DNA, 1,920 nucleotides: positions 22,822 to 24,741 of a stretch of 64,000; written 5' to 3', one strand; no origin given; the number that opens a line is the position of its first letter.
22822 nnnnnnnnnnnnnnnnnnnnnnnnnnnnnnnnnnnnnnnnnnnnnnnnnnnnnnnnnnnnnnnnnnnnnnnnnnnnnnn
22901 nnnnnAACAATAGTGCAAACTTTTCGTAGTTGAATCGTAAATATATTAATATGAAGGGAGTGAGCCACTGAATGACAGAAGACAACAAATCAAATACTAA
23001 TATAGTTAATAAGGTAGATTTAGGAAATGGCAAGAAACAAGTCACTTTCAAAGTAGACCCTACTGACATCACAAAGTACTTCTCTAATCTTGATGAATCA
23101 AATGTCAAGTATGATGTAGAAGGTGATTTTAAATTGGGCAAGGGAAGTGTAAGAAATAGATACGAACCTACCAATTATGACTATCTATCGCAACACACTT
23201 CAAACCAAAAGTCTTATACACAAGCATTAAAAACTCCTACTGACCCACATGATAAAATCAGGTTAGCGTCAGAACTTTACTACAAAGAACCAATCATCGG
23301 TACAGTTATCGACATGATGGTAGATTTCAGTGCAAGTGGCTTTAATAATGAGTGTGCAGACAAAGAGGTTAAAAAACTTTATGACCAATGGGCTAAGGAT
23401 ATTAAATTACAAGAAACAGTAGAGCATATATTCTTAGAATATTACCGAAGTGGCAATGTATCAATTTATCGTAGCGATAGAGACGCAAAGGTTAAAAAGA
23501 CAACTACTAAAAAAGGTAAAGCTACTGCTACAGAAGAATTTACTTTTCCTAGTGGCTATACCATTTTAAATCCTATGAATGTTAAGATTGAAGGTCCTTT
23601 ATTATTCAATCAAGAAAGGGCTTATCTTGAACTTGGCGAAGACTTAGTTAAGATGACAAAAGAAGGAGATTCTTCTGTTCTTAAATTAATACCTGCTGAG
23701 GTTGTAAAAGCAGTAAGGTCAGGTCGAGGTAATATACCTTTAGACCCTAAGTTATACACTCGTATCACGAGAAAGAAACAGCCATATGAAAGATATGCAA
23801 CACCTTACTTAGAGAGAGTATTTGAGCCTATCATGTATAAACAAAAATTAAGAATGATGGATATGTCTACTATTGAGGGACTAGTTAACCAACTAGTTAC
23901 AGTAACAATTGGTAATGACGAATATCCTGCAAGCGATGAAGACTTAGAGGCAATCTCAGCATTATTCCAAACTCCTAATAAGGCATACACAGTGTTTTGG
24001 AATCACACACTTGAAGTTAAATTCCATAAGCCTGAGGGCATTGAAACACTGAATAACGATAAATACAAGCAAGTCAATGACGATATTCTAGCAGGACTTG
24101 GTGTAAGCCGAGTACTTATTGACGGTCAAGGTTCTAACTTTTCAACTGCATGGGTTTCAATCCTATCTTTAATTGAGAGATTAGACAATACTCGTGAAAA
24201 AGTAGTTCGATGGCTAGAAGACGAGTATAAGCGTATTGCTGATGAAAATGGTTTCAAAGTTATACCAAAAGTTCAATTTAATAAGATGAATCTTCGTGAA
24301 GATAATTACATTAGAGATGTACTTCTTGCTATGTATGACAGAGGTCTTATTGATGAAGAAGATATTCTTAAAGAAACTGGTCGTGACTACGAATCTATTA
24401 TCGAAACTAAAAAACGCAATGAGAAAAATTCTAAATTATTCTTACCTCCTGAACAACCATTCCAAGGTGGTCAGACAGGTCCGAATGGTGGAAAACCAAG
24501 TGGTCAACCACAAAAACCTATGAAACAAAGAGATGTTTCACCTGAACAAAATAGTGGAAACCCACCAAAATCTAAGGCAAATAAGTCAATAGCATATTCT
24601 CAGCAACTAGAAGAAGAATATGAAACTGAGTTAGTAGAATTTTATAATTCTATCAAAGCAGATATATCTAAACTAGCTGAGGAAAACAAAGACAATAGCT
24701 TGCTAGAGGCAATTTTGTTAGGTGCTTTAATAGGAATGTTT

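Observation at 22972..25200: Portal protein naturally fused to the Mu-F/SPP1-gp7-like head morphogenesis domain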

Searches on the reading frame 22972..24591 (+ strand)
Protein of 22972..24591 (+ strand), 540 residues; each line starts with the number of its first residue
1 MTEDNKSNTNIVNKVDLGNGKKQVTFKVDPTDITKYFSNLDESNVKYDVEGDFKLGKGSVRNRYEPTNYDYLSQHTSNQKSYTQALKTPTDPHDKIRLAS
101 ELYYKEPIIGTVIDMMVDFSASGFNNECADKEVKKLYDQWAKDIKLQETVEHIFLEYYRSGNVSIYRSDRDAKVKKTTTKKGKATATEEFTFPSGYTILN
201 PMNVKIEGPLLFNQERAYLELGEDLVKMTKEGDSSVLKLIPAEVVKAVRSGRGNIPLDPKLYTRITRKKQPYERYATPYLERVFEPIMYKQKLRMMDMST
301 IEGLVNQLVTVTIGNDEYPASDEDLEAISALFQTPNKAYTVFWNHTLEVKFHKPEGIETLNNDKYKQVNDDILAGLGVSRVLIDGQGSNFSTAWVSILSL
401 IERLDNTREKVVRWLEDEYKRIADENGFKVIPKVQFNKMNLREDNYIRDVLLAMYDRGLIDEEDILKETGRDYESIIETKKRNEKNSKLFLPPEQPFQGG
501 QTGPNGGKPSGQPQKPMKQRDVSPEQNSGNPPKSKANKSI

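Call 32: search_protein_families(library=pfam, proteins=[window:22972-24591:+], max_evalue=10)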
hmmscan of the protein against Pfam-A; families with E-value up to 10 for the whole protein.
window:22972-24591:+ (540 aa): 1 family
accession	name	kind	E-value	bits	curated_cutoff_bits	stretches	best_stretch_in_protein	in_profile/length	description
PF24700.1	Vein_beta-barrel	-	0.059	13.8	27.7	1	102-169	8-72/122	Vein beta-barrel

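Call 49: search_solved_structures(query=window:22972-24591:+, max_evalue=1, show_alignments=1)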
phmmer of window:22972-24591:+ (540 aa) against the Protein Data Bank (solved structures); distinct sequences matched with E-value up to 1: 2.
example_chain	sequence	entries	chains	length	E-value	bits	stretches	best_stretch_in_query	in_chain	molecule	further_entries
9pha_A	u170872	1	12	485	0.00046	22.1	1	285-522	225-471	SPbeta prophage-derived uncharacterized protein YonE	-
3llu_A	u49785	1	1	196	0.62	11.7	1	320-379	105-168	Ras-related GTP-binding protein C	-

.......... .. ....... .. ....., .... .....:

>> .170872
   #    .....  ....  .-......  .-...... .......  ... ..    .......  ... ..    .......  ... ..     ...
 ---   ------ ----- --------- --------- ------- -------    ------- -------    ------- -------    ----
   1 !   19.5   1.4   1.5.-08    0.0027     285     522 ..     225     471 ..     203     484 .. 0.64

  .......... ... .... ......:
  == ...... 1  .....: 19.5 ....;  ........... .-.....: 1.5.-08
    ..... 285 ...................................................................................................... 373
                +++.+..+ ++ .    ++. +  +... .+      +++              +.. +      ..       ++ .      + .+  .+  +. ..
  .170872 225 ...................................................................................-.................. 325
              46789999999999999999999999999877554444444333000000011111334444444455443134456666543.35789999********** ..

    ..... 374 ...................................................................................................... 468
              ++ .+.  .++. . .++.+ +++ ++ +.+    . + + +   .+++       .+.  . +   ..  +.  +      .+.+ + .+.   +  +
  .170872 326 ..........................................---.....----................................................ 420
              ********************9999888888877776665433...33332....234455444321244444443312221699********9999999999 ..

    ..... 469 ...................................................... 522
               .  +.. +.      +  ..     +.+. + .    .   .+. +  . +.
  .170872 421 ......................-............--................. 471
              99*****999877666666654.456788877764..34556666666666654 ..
